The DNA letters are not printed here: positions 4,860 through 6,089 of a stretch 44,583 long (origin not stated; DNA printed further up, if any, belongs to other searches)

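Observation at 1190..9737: Eight-gene, gap-free operon combining GT4, PaaK/CapK-like ligase, ATP-grasp ligase, BKACE, FemAB-like transferase, two GNAT paralogues and a flippase: candidate undescribed glycoconjugate-decoration pathway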

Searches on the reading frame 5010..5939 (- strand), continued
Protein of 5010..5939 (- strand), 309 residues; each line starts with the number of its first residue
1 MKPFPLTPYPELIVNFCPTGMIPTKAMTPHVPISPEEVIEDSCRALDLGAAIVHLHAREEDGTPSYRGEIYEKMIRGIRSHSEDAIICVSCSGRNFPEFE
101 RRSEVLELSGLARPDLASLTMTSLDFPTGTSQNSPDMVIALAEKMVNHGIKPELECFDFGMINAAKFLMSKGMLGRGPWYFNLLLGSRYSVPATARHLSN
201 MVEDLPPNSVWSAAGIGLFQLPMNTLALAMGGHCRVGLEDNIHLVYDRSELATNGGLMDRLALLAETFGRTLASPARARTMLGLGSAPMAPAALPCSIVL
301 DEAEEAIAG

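Call 95: search_protein_families(library=padloc, proteins=[window:5010-5939:-], max_evalue=0.001)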
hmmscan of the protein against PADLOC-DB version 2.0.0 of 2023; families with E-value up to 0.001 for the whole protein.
window:5010-5939:- (309 aa): 0 families

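Call 97: search_protein_families(library=ncbifam, proteins=[L017:12224-13582:+, L016:9526-10785:+, L017:14601-15773:+, L019:17812-18660:+, L049:11740-12444:+, L057:10821-11489:+], max_evalue=0.00001)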
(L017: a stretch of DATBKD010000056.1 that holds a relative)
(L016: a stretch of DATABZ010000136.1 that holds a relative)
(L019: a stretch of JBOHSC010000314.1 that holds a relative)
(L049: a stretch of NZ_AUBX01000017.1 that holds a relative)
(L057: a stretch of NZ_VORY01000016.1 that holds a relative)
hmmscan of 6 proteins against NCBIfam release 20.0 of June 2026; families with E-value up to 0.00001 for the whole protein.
L017:12224-13582:+ (452 aa): 0 families

L016:9526-10785:+ (419 aa): 17 families
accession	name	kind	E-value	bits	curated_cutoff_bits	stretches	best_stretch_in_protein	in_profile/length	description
TIGR01143.1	murF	subfamily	1.1e-55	189.4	288.6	1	28-365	74-408/418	UDP-N-acetylmuramoyl-tripeptide--D-alanyl-D-alanine ligase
NF008896.0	PRK11929.1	equivalog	1.8e-49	168.4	1023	1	18-366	595-947/965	bifunctional UDP-N-acetylmuramoyl-L-alanyl-D-glutamate--2,6-diaminopimelate ligase MurE/UDP-N-acetylmuramoyl-tripeptide--D-alanyl-D-alanine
NF010693.0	PRK14093.1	equivalog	8.3e-30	103.9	544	1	27-365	107-454/479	UDP-N-acetylmuramoylalanyl-D-glutamyl-2,6-diaminopimelate--D-alanyl-D-alanine ligase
NF008041.0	PRK10773.1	equivalog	2.2e-27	95.9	551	1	28-321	100-396/453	UDP-N-acetylmuramoyl-tripeptide--D-alanyl-D-alanine ligase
NF008897.0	PRK11930.1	equivalog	9.8e-23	80.1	804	1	18-365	98-443/822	bifunctional UDP-N-acetylmuramoyl-tripeptide:D-alanyl-D-alanine ligase/alanine racemase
NF010623.0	PRK14016.1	subfamily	5.3e-18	64.6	877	1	28-308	480-788/871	cyanophycin synthetase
NF001126.0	PRK00139.1-4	equivalog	6.6e-18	64.5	373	1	105-255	195-345/486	UDP-N-acetylmuramoyl-L-alanyl-D-glutamate--2,6-diaminopimelate ligase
TIGR02068.2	cya_phycin_syn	equivalog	1.2e-14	53.3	850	1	104-316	565-791/862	cyanophycin synthetase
NF001124.0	PRK00139.1-2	equivalog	6e-14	51.6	476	1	102-290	197-388/500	UDP-N-acetylmuramoyl-L-alanyl-D-glutamate--2,6-diaminopimelate ligase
TIGR01087.1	murD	equivalog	8.1e-14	51.5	211.95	1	29-259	105-324/441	UDP-N-acetylmuramoyl-L-alanine--D-glutamate ligase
NF053645.1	pMurC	equivalog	1.4e-12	47.1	560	1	31-171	105-248/492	pseudomurein biosynthesis peptide ligase pMurC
TIGR01082.1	murC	equivalog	1.6e-12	47.3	335.1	1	30-247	102-311/449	UDP-N-acetylmuramate--L-alanine ligase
NF053648.1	pMurE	equivalog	1.7e-12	46.8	600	1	102-249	188-326/464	pseudomurein biosynthesis peptide ligase pMurE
TIGR01085.1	murE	subfamily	4.1e-10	39.1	257.3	1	103-287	177-366/472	UDP-N-acetylmuramyl-tripeptide synthetase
TIGR01081.1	mpl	equivalog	8.5e-09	34.9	388.7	1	31-276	105-346/448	UDP-N-acetylmuramate:L-alanyl-gamma-D-glutamyl-meso-diaminopimelate ligase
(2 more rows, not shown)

L017:14601-15773:+ (390 aa): 0 families

L019:17812-18660:+ (282 aa): 5 families
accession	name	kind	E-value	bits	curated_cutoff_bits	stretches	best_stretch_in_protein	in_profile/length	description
TIGR00460.1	fmt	equivalog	1.9e-18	66.6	201.5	1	108-242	71-199/315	methionyl-tRNA formyltransferase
NF005998.1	PRK08125.1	equivalog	7.8e-13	47.7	777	1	111-250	70-203/649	bifunctional UDP-4-amino-4-deoxy-L-arabinose formyltransferase/UDP-glucuronic acid oxidase ArnA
NF005414.0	PRK06988.1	equivalog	1.5e-10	40.6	316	1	94-194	55-156/311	formyltransferase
NF005755.0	PRK07579.1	equivalog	1e-06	28.8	238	1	138-190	86-137/245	dTDP-4-amino-4,6-dideoxyglucose formyltransferase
TIGR00639.1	PurN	equivalog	2.5e-06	27.2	150.1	1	115-198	78-162/192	phosphoribosylglycinamide formyltransferase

L049:11740-12444:+ (234 aa): 25 families
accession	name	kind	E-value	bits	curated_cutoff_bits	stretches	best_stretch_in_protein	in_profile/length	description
TIGR03570.1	NeuD_NnaD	subfamily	1.2e-32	113.2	160.8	1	94-214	84-202/202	NeuD/PglB/VioB family sugar acetyltransferase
NF002060.0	PRK00892.1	subfamily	4.9e-14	52.2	207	1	110-199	94-183/345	UDP-3-O-(3-hydroxymyristoyl)glucosamine N-acyltransferase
TIGR01853.1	lipid_A_lpxD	equivalog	2.7e-12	46.3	242.5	1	120-200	95-175/325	UDP-3-O-(3-hydroxymyristoyl)glucosamine N-acyltransferase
NF007076.0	PRK09527.1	equivalog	4.9e-12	45.7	347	1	143-219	111-185/203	galactoside O-acetyltransferase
NF007240.0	PRK09677.1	equivalog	6.7e-12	45.3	243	1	163-219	128-184/192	putative lipopolysaccharide biosynthesis O-acetyl transferase WbbJ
NF007797.0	PRK10502.1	subfamily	2.2e-11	43.7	192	1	166-219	126-179/183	WcaF family extracellular polysaccharide biosynthesis acetyltransferase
NF041874.1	EPS_EpsC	equivalog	3.6e-11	43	150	1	172-219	120-167/168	serine O-acetyltransferase EpsC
NF003657.0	PRK05289.1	equivalog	8.7e-11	41.4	226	1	130-216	107-193/264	acyl-ACP--UDP-N-acetylglucosamine O-acyltransferase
TIGR01852.1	lipid_A_lpxA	equivalog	3.6e-09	36.3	231.05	1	130-215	102-187/254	acyl-ACP--UDP-N-acetylglucosamine O-acyltransferase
TIGR03308.1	phn_thr-fam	hypoth_equivalog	1.1e-08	35.2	201.65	1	166-218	109-161/204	phosphonate metabolim protein, transferase hexapeptide repeat family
TIGR03532.1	DapD_Ac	equivalog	1.2e-08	34.8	231.75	1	124-219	111-214/231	2,3,4,5-tetrahydropyridine-2,6-dicarboxylate N-acetyltransferase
NF058585.1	HptprglPActTf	PfamEq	2.2e-08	33.9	300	1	164-221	105-162/172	heptaprenylglyceryl phosphate O-acetyltransferase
NF050158.1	CarbAnhydGPos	equivalog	2.2e-08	33.9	250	1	166-218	88-142/172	gamma carbonic anhydrase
NF010935.0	PRK14355.1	equivalog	2.4e-08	33.1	718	0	171-218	403-450/459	bifunctional UDP-N-acetylglucosamine diphosphorylase/glucosamine-1-phosphate N-acetyltransferase GlmU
NF007499.0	PRK10092.1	equivalog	5.1e-08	32.9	314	1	152-217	116-181/183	maltose O-acetyltransferase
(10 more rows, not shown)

L057:10821-11489:+ (222 aa): 35 families (the best 25 are shown)
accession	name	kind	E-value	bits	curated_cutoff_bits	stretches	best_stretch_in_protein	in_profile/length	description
TIGR03570.1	NeuD_NnaD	subfamily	1.1e-42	145.9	160.8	1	17-211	13-202/202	NeuD/PglB/VioB family sugar acetyltransferase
TIGR01853.1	lipid_A_lpxD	equivalog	4e-19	68.7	242.5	2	81-177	78-173/325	UDP-3-O-(3-hydroxymyristoyl)glucosamine N-acyltransferase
NF002060.0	PRK00892.1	subfamily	2.7e-17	62.9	207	2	139-214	240-316/345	UDP-3-O-(3-hydroxymyristoyl)glucosamine N-acyltransferase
NF050158.1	CarbAnhydGPos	equivalog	3.1e-17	62.8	250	1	164-218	89-145/172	gamma carbonic anhydrase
NF007240.0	PRK09677.1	equivalog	2.8e-15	56.3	243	1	160-216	128-184/192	putative lipopolysaccharide biosynthesis O-acetyl transferase WbbJ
NF058585.1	HptprglPActTf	PfamEq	7.4e-15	54.9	300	1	161-218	105-162/172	heptaprenylglyceryl phosphate O-acetyltransferase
NF007076.0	PRK09527.1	equivalog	8.4e-15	54.7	347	1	159-217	128-186/203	galactoside O-acetyltransferase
NF007797.0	PRK10502.1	subfamily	4.8e-14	52.4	192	1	158-217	121-180/183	WcaF family extracellular polysaccharide biosynthesis acetyltransferase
NF003657.0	PRK05289.1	equivalog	6.8e-14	51.6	226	1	141-216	121-196/264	acyl-ACP--UDP-N-acetylglucosamine O-acyltransferase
TIGR01172.1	cysE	equivalog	9.4e-14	51.8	210.65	1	80-210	21-161/162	serine O-acetyltransferase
TIGR03532.1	DapD_Ac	equivalog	2.2e-13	50.3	231.75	1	114-216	104-214/231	2,3,4,5-tetrahydropyridine-2,6-dicarboxylate N-acetyltransferase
TIGR03308.1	phn_thr-fam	hypoth_equivalog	4.2e-13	49.6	201.65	1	162-216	108-162/204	phosphonate metabolim protein, transferase hexapeptide repeat family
NF041874.1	EPS_EpsC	equivalog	2.3e-12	47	150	1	119-216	60-167/168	serine O-acetyltransferase EpsC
TIGR01852.1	lipid_A_lpxA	equivalog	1.9e-11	43.7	231.05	1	140-213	115-188/254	acyl-ACP--UDP-N-acetylglucosamine O-acyltransferase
NF010935.0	PRK14355.1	equivalog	3.6e-10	39.1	718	0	164-216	399-451/459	bifunctional UDP-N-acetylglucosamine diphosphorylase/glucosamine-1-phosphate N-acetyltransferase GlmU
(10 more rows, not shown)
